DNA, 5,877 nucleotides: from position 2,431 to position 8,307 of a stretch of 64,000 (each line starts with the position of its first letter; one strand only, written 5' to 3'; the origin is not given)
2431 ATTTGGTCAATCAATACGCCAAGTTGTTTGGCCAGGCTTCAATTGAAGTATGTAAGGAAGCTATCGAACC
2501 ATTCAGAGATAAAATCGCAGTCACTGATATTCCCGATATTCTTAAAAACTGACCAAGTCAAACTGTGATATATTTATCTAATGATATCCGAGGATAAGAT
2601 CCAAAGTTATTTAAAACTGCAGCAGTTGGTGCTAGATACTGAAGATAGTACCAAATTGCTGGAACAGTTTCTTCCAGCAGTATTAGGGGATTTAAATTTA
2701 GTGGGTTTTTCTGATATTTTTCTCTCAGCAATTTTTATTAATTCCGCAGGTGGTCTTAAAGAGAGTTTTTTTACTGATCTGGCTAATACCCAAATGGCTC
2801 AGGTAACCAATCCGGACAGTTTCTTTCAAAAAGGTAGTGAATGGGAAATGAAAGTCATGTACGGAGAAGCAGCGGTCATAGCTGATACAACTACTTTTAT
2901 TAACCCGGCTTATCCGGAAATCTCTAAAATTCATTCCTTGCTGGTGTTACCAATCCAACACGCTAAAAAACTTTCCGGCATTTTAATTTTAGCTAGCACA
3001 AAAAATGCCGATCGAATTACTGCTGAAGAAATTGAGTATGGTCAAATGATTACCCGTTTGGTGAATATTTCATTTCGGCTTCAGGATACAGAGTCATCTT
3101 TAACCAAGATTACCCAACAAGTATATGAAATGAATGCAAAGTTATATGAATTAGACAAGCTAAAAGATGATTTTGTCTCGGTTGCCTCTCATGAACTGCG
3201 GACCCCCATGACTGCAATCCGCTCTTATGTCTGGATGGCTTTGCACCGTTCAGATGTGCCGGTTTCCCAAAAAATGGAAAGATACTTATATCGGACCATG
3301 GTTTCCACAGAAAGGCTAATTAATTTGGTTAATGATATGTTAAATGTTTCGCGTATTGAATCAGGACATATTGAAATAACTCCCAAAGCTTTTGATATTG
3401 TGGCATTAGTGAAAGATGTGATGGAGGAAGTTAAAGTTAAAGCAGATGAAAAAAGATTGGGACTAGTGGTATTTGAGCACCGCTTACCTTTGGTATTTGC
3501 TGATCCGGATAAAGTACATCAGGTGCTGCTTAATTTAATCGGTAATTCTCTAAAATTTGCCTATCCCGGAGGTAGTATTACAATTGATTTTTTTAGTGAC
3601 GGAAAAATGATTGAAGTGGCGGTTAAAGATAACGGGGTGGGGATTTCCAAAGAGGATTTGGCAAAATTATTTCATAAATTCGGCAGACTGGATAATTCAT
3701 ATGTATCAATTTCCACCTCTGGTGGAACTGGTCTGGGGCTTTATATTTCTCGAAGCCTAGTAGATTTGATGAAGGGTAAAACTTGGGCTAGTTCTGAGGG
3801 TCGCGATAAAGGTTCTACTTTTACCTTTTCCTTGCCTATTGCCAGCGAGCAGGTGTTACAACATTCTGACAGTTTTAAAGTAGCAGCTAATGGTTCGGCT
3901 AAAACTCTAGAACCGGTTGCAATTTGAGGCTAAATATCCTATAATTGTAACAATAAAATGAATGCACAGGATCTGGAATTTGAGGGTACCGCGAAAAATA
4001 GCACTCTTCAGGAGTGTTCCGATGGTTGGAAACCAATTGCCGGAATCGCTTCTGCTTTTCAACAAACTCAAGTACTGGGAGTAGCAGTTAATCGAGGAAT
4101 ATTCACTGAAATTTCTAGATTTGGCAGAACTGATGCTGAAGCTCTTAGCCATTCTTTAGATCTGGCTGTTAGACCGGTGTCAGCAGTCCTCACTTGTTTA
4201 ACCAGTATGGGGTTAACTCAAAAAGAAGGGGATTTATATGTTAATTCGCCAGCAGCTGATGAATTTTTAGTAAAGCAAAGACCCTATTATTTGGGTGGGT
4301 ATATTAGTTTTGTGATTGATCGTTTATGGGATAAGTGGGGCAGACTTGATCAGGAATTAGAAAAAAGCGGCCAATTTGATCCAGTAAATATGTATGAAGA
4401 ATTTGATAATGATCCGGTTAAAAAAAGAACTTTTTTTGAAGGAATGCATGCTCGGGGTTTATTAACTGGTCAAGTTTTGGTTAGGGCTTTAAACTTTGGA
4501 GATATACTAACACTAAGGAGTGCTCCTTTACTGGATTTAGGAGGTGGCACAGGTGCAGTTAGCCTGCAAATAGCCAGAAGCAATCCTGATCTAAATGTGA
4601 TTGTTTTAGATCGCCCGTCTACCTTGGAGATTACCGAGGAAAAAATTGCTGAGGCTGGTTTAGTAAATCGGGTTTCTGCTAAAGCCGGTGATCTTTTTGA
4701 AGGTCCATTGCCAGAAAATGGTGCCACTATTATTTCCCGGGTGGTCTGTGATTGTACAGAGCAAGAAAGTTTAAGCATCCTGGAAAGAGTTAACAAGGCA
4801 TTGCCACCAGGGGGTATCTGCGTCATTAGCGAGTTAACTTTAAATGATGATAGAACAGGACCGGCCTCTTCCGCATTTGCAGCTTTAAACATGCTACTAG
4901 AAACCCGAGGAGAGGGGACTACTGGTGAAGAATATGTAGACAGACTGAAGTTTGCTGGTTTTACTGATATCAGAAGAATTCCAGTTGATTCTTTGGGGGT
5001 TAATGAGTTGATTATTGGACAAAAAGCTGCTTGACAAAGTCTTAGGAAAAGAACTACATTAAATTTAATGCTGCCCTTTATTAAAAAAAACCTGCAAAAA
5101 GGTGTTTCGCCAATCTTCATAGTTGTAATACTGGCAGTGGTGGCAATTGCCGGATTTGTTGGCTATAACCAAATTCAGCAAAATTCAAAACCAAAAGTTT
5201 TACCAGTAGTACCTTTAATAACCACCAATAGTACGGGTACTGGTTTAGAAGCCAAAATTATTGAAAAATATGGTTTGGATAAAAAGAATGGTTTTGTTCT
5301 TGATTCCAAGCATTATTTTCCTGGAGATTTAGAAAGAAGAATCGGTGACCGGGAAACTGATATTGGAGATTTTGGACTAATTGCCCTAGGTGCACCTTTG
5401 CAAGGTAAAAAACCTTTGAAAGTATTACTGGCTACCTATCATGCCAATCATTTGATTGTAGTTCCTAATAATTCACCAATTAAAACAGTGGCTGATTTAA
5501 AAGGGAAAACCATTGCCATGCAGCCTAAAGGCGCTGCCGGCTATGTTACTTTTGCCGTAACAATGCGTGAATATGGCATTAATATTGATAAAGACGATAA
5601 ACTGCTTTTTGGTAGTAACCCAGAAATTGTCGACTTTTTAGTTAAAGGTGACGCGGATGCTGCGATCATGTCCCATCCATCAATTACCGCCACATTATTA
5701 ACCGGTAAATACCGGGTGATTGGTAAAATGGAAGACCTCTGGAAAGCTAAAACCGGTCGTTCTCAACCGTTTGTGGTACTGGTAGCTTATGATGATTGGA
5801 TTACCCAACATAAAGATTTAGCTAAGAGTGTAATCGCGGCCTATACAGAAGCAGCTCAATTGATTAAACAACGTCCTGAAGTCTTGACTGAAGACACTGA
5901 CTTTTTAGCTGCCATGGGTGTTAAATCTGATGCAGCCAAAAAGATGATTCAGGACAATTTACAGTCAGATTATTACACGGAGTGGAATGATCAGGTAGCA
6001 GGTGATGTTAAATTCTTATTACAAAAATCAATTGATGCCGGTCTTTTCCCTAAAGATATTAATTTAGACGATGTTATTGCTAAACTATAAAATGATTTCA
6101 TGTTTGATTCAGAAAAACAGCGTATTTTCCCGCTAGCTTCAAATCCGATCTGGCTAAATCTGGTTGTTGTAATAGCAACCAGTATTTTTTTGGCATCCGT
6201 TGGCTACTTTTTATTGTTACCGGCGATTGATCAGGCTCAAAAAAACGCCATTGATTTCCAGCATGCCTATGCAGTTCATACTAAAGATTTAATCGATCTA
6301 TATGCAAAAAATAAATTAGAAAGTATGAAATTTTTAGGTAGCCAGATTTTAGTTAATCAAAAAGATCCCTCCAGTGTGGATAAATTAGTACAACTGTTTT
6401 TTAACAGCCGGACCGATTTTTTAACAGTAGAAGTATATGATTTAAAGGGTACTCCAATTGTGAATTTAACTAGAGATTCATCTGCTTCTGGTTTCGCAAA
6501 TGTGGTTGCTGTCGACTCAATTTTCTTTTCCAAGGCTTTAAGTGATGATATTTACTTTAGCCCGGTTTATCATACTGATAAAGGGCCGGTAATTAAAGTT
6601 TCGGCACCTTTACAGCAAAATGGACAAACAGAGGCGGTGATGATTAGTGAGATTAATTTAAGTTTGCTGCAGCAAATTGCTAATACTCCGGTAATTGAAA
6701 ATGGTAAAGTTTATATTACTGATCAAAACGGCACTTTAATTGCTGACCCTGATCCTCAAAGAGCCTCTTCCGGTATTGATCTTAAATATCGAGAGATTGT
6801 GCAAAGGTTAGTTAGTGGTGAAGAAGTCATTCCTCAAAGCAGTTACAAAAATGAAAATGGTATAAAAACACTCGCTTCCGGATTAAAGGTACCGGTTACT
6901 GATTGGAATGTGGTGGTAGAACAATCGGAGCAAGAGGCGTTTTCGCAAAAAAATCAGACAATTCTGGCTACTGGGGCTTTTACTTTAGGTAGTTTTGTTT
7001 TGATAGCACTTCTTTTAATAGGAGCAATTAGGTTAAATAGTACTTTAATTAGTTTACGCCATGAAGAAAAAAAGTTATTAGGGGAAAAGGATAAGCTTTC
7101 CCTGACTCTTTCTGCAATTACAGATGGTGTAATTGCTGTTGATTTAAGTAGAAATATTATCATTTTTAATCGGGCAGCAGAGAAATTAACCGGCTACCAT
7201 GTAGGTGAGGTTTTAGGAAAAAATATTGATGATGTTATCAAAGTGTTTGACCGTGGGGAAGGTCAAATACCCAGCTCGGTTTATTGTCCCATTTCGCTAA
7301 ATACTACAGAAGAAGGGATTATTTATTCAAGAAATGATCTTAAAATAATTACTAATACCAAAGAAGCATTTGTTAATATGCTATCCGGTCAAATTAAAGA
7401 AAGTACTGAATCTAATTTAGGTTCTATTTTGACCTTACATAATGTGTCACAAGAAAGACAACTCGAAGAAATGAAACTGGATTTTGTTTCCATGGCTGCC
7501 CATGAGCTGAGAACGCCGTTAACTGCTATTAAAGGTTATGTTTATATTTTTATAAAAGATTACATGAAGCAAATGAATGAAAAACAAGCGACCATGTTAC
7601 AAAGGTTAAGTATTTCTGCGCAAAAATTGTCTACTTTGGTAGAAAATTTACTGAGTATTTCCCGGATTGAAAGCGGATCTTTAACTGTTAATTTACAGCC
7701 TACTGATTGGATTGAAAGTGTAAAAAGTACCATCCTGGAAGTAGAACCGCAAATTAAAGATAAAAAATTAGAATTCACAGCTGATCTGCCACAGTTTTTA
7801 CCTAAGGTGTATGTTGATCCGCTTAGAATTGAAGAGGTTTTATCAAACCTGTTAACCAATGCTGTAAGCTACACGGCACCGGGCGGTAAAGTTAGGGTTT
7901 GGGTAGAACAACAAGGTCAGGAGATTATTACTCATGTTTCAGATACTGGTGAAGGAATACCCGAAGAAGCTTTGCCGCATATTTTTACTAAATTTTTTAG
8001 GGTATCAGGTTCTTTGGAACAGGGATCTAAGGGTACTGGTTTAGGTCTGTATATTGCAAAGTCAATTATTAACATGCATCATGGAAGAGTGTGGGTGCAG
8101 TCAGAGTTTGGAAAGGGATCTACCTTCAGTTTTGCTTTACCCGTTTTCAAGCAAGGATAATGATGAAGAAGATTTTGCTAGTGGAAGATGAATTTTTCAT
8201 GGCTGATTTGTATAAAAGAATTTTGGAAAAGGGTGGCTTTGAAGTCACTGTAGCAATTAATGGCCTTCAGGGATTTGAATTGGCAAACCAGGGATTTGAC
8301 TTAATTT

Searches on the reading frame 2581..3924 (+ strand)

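Call 77: search_protein_families(library=pfam, proteins=[window:2581-3924:+], max_evalue=0.001)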
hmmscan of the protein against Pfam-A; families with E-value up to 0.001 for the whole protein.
window:2581-3924:+ (448 aa): 5 families
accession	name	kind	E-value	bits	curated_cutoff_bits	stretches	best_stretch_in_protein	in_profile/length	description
PF02518.31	HATPase_c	-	7.9e-27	94.3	26.4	1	308-420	2-109/111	Histidine kinase-, DNA gyrase B-, and HSP90-like ATPase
PF00512.31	HisKA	-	2.3e-15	56.8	26.9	1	195-262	2-66/66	His Kinase A (phospho-acceptor) domain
PF13589.12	HATPase_c_3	-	8.2e-05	23.1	25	1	313-418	4-105/137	Histidine kinase-, DNA gyrase B-, and HSP90-like ATPase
PF13581.12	HATPase_c_2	-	0.00043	20.7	27.4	0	319-398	39-113/127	Histidine kinase-like ATPase domain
PF01590.32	GAF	-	0.00067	20.6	22.4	0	95-164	62-132/133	GAF domain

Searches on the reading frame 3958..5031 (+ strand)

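Call 77: search_protein_families(library=pfam, proteins=[window:3958-5031:+], max_evalue=0.001)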
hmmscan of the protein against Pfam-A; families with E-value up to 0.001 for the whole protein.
window:3958-5031:+ (358 aa): 9 families
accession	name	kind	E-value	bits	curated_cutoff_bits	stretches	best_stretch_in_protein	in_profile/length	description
PF00891.24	Methyltransf_2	-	1.4e-30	106.7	22.3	1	145-335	25-209/210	O-methyltransferase domain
PF13847.12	Methyltransf_31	-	2.1e-08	34.4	27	1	190-294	6-113/145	Methyltransferase domain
PF13649.12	Methyltransf_25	-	2.1e-07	32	27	1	192-286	2-97/97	Methyltransferase domain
PF08242.18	Methyltransf_12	-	3.8e-06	28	30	1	192-287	1-97/98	Methyltransferase domain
PF10294.15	Methyltransf_16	-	4.3e-05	23.8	21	1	189-243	48-104/174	Lysine methyltransferase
PF08100.18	Dimerisation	-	7.4e-05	22.9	25.6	1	28-105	10-92/93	O-methyltransferase dimerisation domain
PF08241.18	Methyltransf_11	-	0.00014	22.8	21.2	1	192-290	1-95/95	Methyltransferase domain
PF05175.20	MTS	-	0.00033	20.8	23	1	187-260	31-104/170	Methyltransferase small domain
PF13489.12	Methyltransf_23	-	0.00065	19.9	27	0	186-311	21-133/164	Methyltransferase domain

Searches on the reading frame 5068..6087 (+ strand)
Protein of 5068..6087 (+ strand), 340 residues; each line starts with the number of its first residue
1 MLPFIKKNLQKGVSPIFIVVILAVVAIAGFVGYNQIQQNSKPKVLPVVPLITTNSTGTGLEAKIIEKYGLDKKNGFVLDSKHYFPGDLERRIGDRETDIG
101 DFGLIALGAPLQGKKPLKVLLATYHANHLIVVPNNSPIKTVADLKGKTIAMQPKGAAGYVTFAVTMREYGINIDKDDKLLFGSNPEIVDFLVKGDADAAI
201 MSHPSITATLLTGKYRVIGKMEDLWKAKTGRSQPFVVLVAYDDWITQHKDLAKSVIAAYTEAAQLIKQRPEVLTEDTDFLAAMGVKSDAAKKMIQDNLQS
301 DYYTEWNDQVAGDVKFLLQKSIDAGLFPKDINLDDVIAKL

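Call 77: search_protein_families(library=pfam, proteins=[window:5068-6087:+], max_evalue=0.001)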
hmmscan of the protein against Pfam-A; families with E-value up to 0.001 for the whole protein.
window:5068-6087:+ (340 aa): 4 families
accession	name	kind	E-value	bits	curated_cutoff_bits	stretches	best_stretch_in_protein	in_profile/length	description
PF12974.12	Phosphonate-bd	-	1.4e-11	44.7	27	1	127-237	86-197/242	ABC transporter, phosphonate, periplasmic substrate-binding protein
PF09084.16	NMT1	-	2.4e-10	41.1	20.5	1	114-271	60-214/216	NMT1/THI5 like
PF13379.11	NMT1_2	-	1.3e-06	28.9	24.7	1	114-271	78-242/252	NMT1-like family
PF16868.10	NMT1_3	-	0.00014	22.1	27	1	116-202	81-167/289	NMT1-like family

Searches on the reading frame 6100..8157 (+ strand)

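Call 77: search_protein_families(library=pfam, proteins=[window:6100-8157:+], max_evalue=0.001)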
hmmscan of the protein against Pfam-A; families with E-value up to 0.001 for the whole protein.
window:6100-8157:+ (686 aa): 7 families
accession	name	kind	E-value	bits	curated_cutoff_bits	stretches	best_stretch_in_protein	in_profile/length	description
PF02518.31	HATPase_c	-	8.6e-31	107.1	26.4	1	573-682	2-109/111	Histidine kinase-, DNA gyrase B-, and HSP90-like ATPase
PF00512.31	HisKA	-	1.9e-15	57.1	26.9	1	459-526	2-66/66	His Kinase A (phospho-acceptor) domain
PF02743.24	dCache_1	-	3.4e-12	46.9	45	1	81-274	38-240/240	Cache domain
PF00989.32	PAS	-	8.2e-09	35.9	22.6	1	334-380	4-50/113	PAS fold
PF13426.13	PAS_9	-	6.9e-07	29.9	27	1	342-450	2-102/103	PAS domain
PF17201.10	Cache_3-Cache_2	-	2.1e-06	27.7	27.7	1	183-286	185-295/299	Cache 3/Cache 2 fusion domain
PF13581.12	HATPase_c_2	-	0.00093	19.7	27.4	0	584-657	39-109/127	Histidine kinase-like ATPase domain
